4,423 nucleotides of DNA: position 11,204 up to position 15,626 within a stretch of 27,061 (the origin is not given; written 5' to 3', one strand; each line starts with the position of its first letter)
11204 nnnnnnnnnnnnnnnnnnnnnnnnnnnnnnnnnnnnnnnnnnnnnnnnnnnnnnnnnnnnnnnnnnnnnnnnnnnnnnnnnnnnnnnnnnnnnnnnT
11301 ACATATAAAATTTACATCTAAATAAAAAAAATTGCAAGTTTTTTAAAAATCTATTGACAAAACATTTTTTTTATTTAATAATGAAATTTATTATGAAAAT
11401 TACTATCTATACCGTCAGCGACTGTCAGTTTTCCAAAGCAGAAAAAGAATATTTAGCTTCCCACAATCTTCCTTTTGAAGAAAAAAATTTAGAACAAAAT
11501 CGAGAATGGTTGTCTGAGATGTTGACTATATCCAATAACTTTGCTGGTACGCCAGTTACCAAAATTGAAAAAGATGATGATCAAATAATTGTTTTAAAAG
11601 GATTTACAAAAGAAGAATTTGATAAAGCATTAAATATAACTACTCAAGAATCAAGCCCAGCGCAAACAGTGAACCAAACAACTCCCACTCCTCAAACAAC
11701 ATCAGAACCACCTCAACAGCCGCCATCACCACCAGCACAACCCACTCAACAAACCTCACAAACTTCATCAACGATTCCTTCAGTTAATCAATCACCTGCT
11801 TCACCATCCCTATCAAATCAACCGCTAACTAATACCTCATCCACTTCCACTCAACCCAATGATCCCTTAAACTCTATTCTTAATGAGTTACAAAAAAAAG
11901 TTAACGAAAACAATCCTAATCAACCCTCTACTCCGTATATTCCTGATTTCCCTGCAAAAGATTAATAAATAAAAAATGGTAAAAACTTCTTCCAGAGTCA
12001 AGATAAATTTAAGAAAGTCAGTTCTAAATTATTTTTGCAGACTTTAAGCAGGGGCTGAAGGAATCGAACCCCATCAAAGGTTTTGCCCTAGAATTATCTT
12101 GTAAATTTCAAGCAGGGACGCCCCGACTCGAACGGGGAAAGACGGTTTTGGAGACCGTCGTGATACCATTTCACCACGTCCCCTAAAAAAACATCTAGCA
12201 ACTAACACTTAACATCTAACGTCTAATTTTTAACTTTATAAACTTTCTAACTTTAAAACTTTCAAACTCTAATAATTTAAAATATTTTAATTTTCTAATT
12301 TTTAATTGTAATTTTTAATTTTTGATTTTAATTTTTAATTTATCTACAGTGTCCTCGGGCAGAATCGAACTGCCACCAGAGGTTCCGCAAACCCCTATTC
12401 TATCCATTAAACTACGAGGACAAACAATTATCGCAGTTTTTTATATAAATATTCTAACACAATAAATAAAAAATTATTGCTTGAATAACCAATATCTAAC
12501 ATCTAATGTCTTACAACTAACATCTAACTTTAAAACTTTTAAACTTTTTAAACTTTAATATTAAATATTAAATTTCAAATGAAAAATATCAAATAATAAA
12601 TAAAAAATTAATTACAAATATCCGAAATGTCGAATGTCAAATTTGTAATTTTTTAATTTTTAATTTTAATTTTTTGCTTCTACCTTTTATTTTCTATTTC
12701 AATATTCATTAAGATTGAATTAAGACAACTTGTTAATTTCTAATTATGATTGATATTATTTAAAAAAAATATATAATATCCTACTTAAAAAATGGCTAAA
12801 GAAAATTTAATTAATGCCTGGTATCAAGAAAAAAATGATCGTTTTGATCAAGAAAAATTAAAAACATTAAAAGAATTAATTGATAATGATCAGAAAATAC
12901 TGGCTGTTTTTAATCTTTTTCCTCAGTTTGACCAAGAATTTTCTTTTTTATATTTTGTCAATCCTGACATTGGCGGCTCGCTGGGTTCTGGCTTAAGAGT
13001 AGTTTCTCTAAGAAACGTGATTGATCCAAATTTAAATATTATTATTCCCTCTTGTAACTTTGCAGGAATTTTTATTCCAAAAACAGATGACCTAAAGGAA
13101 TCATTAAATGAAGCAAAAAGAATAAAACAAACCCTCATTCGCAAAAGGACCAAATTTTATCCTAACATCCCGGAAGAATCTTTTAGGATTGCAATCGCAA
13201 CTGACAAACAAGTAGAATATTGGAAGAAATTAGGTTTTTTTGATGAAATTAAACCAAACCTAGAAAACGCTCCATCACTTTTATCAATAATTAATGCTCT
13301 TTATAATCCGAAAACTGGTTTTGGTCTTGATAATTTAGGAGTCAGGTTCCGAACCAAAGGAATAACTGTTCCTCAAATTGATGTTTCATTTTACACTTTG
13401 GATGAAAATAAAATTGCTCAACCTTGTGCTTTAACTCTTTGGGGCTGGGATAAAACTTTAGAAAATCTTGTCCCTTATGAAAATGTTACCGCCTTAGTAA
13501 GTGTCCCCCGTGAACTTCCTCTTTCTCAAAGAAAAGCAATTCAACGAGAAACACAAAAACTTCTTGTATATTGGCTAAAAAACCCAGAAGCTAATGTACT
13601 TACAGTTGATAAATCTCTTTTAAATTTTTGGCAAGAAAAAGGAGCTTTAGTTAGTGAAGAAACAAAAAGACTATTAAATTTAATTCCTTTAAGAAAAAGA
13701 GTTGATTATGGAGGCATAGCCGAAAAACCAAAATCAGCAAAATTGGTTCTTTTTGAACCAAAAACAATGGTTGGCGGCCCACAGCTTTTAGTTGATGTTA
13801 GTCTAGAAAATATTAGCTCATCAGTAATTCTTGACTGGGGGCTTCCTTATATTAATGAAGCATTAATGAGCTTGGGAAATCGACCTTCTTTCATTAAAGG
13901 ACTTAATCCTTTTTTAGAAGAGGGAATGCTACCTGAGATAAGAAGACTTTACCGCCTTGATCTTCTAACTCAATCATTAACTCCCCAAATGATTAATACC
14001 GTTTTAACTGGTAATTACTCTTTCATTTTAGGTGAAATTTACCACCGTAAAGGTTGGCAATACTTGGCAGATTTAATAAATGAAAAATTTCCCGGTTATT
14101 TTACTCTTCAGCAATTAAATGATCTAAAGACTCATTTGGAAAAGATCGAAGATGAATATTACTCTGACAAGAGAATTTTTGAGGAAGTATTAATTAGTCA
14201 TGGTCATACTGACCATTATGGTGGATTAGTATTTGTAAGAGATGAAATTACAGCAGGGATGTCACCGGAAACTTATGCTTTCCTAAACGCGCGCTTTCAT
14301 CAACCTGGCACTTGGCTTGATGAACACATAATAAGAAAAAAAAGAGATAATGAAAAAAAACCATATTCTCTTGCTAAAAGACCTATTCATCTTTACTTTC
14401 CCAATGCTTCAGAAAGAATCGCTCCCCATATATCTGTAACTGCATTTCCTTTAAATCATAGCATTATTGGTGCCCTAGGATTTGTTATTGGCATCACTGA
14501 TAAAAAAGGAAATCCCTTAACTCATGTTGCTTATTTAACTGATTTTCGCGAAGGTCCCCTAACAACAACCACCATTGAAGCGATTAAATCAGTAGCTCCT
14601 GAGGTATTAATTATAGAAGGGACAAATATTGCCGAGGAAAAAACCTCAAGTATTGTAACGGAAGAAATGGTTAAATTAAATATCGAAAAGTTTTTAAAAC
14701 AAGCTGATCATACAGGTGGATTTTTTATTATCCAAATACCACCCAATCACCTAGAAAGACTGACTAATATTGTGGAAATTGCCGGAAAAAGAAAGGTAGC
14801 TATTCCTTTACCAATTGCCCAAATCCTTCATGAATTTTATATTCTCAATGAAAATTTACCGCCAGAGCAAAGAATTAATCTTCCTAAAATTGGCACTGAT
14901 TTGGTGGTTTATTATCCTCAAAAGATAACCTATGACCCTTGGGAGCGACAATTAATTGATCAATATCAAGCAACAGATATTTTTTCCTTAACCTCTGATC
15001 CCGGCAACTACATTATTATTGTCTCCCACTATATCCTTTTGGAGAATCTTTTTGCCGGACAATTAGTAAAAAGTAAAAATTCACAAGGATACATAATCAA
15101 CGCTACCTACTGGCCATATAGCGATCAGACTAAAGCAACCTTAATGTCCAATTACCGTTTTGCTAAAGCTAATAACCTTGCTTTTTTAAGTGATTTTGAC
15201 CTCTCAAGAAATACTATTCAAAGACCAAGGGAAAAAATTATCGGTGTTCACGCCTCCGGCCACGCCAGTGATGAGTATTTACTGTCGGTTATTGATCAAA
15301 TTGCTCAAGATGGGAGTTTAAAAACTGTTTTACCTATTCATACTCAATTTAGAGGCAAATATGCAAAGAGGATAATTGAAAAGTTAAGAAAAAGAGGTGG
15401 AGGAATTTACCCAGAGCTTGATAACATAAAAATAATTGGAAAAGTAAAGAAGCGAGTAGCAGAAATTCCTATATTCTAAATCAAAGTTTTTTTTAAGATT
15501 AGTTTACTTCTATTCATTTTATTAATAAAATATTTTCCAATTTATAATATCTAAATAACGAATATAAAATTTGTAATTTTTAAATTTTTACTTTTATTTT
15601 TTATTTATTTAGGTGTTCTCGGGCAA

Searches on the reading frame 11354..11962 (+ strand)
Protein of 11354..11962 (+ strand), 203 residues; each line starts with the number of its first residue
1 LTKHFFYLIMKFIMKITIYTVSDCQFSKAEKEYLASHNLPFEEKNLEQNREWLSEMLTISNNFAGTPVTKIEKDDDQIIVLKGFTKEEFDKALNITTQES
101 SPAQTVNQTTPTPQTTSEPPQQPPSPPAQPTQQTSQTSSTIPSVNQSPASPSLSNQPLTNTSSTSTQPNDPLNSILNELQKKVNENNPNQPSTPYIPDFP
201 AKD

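Call 50: search_protein_families(library=pfam, proteins=[window:11354-11962:+], max_evalue=0.001)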
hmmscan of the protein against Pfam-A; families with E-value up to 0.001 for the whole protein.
window:11354-11962:+ (203 aa): 1 family
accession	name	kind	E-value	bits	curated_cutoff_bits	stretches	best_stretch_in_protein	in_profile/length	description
PF00462.30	Glutaredoxin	-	1.9e-07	31.6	22.9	1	16-68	1-52/60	Glutaredoxin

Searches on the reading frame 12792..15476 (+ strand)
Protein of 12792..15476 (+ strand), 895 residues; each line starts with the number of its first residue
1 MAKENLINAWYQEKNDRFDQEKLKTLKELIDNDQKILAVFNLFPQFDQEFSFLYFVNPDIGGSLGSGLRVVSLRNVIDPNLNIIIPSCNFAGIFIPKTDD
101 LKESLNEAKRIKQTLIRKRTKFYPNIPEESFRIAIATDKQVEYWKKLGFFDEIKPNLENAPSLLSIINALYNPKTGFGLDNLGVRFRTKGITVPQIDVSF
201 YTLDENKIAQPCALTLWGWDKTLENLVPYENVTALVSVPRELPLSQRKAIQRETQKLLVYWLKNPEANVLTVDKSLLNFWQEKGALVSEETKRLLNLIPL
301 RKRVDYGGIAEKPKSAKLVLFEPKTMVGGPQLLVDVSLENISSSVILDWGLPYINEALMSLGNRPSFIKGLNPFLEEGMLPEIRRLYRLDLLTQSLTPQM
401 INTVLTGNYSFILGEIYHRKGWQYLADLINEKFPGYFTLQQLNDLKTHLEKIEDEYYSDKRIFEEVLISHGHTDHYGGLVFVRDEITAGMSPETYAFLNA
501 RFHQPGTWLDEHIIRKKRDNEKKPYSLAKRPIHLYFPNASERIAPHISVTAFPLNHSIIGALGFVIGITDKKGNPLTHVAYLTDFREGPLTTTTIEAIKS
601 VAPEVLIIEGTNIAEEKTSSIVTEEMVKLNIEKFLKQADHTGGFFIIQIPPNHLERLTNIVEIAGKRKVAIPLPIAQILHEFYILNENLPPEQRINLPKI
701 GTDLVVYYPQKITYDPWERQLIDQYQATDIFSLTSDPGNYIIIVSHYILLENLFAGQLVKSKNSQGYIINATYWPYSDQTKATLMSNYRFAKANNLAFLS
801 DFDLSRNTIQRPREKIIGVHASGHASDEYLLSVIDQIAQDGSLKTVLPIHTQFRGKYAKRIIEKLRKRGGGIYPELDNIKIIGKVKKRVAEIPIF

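Call 50: search_protein_families(library=pfam, proteins=[window:12792-15476:+], max_evalue=0.001)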
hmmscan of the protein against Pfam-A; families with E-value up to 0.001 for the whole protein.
window:12792-15476:+ (895 aa): 1 family
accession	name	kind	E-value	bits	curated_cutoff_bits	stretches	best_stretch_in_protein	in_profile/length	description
PF12706.13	Lactamase_B_2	-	2.6e-08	34.1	27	1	466-642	34-191/200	Beta-lactamase superfamily domain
